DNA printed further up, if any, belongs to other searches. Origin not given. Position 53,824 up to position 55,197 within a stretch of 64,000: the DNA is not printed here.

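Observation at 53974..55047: Radical SAM/SPASM enzyme with no evident precursor peptide, wedged between a FISUMP lipoprotein and an array of T9SS lectin cargo genes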

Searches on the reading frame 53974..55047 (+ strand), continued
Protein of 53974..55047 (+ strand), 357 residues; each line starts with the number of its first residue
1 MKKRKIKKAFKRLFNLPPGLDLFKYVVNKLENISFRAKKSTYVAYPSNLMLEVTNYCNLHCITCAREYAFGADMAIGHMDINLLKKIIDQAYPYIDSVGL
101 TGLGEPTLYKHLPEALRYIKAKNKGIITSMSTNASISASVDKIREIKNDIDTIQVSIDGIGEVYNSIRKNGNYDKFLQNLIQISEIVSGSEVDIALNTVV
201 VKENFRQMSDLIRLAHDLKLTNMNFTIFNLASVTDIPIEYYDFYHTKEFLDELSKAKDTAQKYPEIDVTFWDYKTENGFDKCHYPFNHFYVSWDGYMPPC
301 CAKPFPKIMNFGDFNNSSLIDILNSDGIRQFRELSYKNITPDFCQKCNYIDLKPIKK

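Call 59: find_related_loci(query=A1, collection=metagenome_contigs, flank=10000)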
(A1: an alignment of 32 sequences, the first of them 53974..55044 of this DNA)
Query A1 (357 aa) in metagenome_contigs; peptide patterns used: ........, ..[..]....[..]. (x = any residue, [..] = any of these).
371 stretches matched a pattern; 333 encode a relative of the query (tblastn E <= 1e-3); the best 80 are kept; 80 distinct loci.
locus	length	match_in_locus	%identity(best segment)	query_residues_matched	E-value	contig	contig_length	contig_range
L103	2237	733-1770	89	12-357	0e+0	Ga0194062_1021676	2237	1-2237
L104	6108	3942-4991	54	1-350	6e-132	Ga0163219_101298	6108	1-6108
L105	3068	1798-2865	52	1-356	2e-133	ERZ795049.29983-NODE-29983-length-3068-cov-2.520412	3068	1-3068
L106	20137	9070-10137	52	1-356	4e-128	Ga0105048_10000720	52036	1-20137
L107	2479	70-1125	52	4-355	1e-134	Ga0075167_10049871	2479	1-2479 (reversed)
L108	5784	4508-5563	52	4-355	4e-128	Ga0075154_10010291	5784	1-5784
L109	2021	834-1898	51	1-355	1e-135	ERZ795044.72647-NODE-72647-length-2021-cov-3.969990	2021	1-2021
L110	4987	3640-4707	52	1-356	2e-127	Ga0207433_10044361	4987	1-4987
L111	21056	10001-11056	51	4-355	2e-126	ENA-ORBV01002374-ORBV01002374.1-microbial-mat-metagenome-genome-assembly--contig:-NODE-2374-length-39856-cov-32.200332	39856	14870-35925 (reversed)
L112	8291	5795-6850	51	4-355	2e-126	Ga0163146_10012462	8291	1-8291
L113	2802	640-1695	51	4-355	2e-131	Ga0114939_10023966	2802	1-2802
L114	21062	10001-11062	48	3-356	6e-125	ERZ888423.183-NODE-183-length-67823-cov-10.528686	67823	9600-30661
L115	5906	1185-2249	49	1-355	4e-125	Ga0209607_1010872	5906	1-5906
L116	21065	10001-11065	49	1-355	7e-125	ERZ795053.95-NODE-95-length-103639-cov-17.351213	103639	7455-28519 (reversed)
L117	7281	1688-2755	52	1-356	5e-124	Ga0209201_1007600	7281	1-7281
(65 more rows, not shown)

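Call 67: search_solved_structures(query=A3, max_evalue=1)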
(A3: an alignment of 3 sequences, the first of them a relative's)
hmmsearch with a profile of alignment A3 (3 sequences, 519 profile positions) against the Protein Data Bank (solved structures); distinct sequences matched with E-value up to 1: 1.
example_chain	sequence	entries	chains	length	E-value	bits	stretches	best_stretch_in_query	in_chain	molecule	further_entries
8y30_A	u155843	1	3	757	0.35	12.7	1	390-489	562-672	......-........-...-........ exonuclease RecJ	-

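Call 70: search_solved_structures(query=A1, max_evalue=0.01, show_alignments=4)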
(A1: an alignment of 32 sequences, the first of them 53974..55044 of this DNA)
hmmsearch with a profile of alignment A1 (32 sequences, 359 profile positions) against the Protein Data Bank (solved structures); distinct sequences matched with E-value up to 0.01: 12.
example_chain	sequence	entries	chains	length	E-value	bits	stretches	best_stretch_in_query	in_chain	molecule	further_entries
6efn_A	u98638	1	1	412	8.5e-11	44.6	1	40-304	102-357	Sporulation killing factor maturation protein SkfB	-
4m7t_A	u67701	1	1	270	7.8e-09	38.1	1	280-354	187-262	BtrN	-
4m7s_A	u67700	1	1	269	1e-08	37.7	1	280-354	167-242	BtrN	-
6y1x_A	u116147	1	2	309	1.1e-06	31.1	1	50-212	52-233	Radical SAM domain protein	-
7tol_A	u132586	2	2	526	7.8e-06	28.3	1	51-228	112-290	glycerol dibiphytanyl glycerol tetraether - macrocyclic archaeol synthase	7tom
9dfu_A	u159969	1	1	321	9.4e-06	28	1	95-216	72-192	Radical SAM core domain-containing protein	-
9dfn_A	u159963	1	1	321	1.4e-05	27.4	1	100-216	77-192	Radical SAM core domain-containing protein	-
6c8v_A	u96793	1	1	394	5.2e-05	25.6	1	41-345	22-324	Coenzyme PQQ synthesis protein E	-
5wgg_A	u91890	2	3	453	9.6e-05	24.7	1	48-228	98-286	Radical SAM domain protein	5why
7n7i_A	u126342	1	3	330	0.00029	23.1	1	101-213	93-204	Viperin-like enzyme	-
7vob_C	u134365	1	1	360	0.00095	21.4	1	53-230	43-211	Cytosylglucuronate decarboxylase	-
7voc_C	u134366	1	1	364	0.00098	21.4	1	53-230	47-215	Cytosylglucuronate decarboxylase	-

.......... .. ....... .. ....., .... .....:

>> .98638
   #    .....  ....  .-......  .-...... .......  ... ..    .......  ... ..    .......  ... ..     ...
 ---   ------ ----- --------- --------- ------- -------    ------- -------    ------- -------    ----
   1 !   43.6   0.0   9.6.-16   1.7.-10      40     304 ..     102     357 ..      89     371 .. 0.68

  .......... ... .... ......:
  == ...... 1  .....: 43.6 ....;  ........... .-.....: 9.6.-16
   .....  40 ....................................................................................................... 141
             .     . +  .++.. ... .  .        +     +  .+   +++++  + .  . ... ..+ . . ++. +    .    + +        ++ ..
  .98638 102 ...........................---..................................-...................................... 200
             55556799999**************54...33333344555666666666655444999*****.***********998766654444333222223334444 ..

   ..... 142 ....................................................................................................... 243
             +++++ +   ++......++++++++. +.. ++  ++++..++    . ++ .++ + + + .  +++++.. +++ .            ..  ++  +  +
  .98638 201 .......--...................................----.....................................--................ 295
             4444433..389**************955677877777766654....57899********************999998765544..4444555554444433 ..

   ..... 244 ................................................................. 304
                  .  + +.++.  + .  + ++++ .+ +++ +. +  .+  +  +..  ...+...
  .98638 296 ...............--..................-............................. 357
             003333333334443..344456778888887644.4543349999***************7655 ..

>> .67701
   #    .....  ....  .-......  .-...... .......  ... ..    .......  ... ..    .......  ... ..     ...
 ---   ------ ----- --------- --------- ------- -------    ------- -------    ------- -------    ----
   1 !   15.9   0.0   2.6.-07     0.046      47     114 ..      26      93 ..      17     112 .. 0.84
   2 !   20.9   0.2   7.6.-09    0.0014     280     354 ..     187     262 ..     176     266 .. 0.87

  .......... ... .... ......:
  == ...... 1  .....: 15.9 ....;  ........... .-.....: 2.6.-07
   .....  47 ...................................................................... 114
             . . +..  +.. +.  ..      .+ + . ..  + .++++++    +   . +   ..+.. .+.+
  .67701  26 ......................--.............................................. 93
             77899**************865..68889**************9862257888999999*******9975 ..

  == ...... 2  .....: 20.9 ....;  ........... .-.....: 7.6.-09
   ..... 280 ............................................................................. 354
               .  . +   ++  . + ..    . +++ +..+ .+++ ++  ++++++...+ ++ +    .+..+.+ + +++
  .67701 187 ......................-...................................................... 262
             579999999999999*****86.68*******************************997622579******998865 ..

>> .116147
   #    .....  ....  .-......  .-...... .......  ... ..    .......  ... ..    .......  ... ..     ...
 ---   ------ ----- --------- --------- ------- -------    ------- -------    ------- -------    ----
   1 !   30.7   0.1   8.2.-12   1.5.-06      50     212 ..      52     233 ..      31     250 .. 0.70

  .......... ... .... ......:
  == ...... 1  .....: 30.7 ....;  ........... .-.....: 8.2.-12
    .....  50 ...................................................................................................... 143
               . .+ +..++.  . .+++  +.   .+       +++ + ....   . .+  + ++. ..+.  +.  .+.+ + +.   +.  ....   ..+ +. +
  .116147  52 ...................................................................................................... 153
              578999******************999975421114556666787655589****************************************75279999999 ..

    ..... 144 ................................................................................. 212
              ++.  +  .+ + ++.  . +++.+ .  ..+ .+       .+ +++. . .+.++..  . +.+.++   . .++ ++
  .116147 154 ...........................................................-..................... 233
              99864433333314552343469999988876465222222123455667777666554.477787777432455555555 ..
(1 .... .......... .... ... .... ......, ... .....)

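Call 85: search_protein_representatives(alignment_id=A1)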
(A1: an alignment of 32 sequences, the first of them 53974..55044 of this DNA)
Query: 32 sequences, 359 profile positions. Proteins with E-value up to 0.001 (for the whole library): 50321; up to 1e-10: 16711; up to 1e-30: 569. The best 150 are listed.
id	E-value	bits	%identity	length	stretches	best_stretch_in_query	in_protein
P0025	4.7e-171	585.0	-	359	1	1-356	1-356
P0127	1.4e-146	504.5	-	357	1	2-353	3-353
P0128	3.0e-127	440.9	-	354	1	1-351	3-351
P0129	1.3e-122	425.7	-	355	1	1-354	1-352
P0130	1.4e-120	419.0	-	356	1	1-351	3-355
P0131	1.1e-118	412.8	-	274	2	1-137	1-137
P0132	3.9e-118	410.9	-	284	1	79-354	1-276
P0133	4.6e-115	400.8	-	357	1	4-353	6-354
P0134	1.2e-109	383.0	-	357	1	2-351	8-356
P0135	2.9e-109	381.7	-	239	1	1-238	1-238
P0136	2.6e-108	378.6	-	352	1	1-349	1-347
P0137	2.3e-96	339.3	-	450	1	30-352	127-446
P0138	4.0e-95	335.3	-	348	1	9-347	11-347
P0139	1.9e-93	329.7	-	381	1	44-352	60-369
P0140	3.0e-93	329.1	-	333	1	45-356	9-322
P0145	2.7e-88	312.8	-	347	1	23-347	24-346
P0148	1.6e-82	293.8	-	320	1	45-350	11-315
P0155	4.1e-69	249.7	-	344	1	37-349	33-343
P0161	9.0e-64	232.1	-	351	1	46-348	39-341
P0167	7.7e-58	212.6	-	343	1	33-347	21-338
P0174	1.3e-50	188.8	-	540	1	46-351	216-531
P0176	3.4e-48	180.8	-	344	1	44-349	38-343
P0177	1.4e-47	178.9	-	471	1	22-348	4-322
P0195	8.2e-44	166.4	-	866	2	37-345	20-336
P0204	7.2e-43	163.3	-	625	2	43-347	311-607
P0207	1.1e-42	162.7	-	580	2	29-347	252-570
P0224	1.6e-41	158.9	-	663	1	256-356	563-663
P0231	5.3e-41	157.2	-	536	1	46-346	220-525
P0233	6.4e-41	156.9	-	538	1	1-348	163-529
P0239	1.1e-40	156.1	-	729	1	40-349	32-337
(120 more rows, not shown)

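Call 86: search_protein_families(library=pfam, proteins=[P0137, P0233, P0174, P0204, P0207, P0231, P0239, P0177, P0195, P0224], max_evalue=0.001)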
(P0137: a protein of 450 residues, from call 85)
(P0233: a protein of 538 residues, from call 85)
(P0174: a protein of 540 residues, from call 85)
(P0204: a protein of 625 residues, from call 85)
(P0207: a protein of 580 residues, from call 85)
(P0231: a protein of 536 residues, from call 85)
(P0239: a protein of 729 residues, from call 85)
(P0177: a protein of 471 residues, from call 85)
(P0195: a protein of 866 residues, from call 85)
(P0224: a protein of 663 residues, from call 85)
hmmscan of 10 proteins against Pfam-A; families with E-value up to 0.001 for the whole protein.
P0137 (450 aa): 2 families
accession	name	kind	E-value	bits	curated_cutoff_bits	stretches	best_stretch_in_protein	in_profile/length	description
PF04055.27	Radical_SAM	-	8.4e-12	46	29.5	1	148-310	1-165/166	Radical SAM superfamily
PF13186.11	SPASM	-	8.1e-07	29.7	21.5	1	376-442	1-67/67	Iron-sulfur cluster-binding domain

P0233 (538 aa): 3 families
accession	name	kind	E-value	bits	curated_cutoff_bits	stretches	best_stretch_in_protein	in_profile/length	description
PF04055.27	Radical_SAM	-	9.5e-18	65.4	29.5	1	226-393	1-165/166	Radical SAM superfamily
PF13186.11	SPASM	-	9e-12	45.5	21.5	1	468-529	6-66/67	Iron-sulfur cluster-binding domain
PF13353.11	Fer4_12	-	0.0001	23.1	22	1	232-345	15-127/137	4Fe-4S single cluster domain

P0174 (540 aa): 2 families
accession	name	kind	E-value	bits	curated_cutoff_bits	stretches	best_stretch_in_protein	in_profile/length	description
PF04055.27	Radical_SAM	-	1.6e-16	61.4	29.5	1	224-383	2-165/166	Radical SAM superfamily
PF13186.11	SPASM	-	3.9e-11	43.5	21.5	1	463-528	1-67/67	Iron-sulfur cluster-binding domain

P0204 (625 aa): 3 families
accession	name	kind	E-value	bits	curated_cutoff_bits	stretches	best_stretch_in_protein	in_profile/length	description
PF04055.27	Radical_SAM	-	4.9e-31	108.6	29.5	2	320-484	2-164/166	Radical SAM superfamily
PF13186.11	SPASM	-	4.5e-12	46.5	21.5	2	554-608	6-67/67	Iron-sulfur cluster-binding domain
PF23823.1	DUF7193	-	0.00046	18.7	27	1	39-105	182-246/847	Family of unknown function (DUF7193)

P0207 (580 aa): 3 families
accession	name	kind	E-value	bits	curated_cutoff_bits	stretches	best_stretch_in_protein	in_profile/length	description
PF04055.27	Radical_SAM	-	2.7e-33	115.9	29.5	2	18-168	3-163/166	Radical SAM superfamily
PF13186.11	SPASM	-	5.4e-12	46.2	21.5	1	508-570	1-66/67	Iron-sulfur cluster-binding domain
PF01261.30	AP_endonuc_2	-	6.5e-05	23.2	31.1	0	435-494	1-53/249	Xylose isomerase-like TIM barrel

P0231 (536 aa): 3 families
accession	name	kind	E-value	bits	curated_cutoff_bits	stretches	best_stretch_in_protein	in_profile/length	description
PF04055.27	Radical_SAM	-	4.4e-15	56.7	29.5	1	225-393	1-164/166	Radical SAM superfamily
PF13186.11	SPASM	-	8.2e-08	32.9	21.5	1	468-525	8-65/67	Iron-sulfur cluster-binding domain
PF13353.11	Fer4_12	-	1.2e-05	26.1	22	1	230-341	14-124/137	4Fe-4S single cluster domain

P0239 (729 aa): 6 families
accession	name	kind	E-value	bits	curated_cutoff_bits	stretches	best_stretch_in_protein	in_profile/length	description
PF00534.26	Glycos_transf_1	-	2.3e-29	102.6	26.4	1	525-703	12-171/172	Glycosyl transferases group 1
PF13692.12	Glyco_trans_1_4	-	5.9e-21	75.7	27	1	530-662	3-127/142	Glycosyl transferases group 1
PF04055.27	Radical_SAM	-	1.4e-16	61.6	29.5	1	43-176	1-142/166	Radical SAM superfamily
PF13186.11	SPASM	-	3.4e-16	59.7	21.5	1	264-336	1-67/67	Iron-sulfur cluster-binding domain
PF13524.12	Glyco_trans_1_2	-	1.5e-08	35.1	25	1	555-719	10-143/144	Glycosyl transferase-like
PF20706.3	GT4-conflict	-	7.2e-07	28.9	26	1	525-643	194-313/385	Family 4 Glycosyltransferase in conflict systems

P0177 (471 aa): 2 families
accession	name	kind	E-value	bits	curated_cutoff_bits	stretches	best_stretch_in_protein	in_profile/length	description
PF04055.27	Radical_SAM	-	1.1e-19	71.6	29.5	1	33-195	1-165/166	Radical SAM superfamily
PF13186.11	SPASM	-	8.9e-18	64.8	21.5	1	257-322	1-67/67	Iron-sulfur cluster-binding domain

P0195 (866 aa): 11 families
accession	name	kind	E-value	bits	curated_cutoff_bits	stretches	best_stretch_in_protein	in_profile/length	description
PF04055.27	Radical_SAM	-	9.9e-34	117.3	29.5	2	547-702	3-165/166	Radical SAM superfamily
PF13186.11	SPASM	-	1.5e-20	73.7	21.5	2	270-339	1-66/67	Iron-sulfur cluster-binding domain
PF07719.23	TPR_2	-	7.9e-09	35.4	27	1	403-435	2-34/34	Tetratricopeptide repeat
PF14559.12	TPR_19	-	1.9e-08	35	25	1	379-445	2-68/68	Tetratricopeptide repeat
PF13432.12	TPR_16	-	1.9e-08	35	32.7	1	374-436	3-65/65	Tetratricopeptide repeat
PF13414.12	TPR_11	-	2.6e-07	30.6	26.8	0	380-416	6-42/42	TPR repeat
PF13428.12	TPR_14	-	1.4e-06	28.8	23.5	0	371-410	4-43/44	Tetratricopeptide repeat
PF00515.34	TPR_1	-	9.9e-06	25.6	27.8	0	403-435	2-34/34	Tetratricopeptide repeat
PF14561.12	TPR_20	-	4.2e-05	24.2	25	0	423-478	9-64/90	Tetratricopeptide repeat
PF13424.12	TPR_12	-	5.2e-05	23.8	30.1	1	370-431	12-74/77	Tetratricopeptide repeat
PF12895.13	ANAPC3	-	0.00067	20.3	27.2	0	382-455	3-75/82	Anaphase-promoting complex, cyclosome, subunit 3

P0224 (663 aa): 2 families
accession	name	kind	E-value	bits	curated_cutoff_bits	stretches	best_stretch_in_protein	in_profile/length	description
PF18889.6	Beta_helix_3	-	5e-36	122.3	27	7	288-309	1-19/20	Beta helix repeat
PF13186.11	SPASM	-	8.8e-14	52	21.5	1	589-655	1-67/67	Iron-sulfur cluster-binding domain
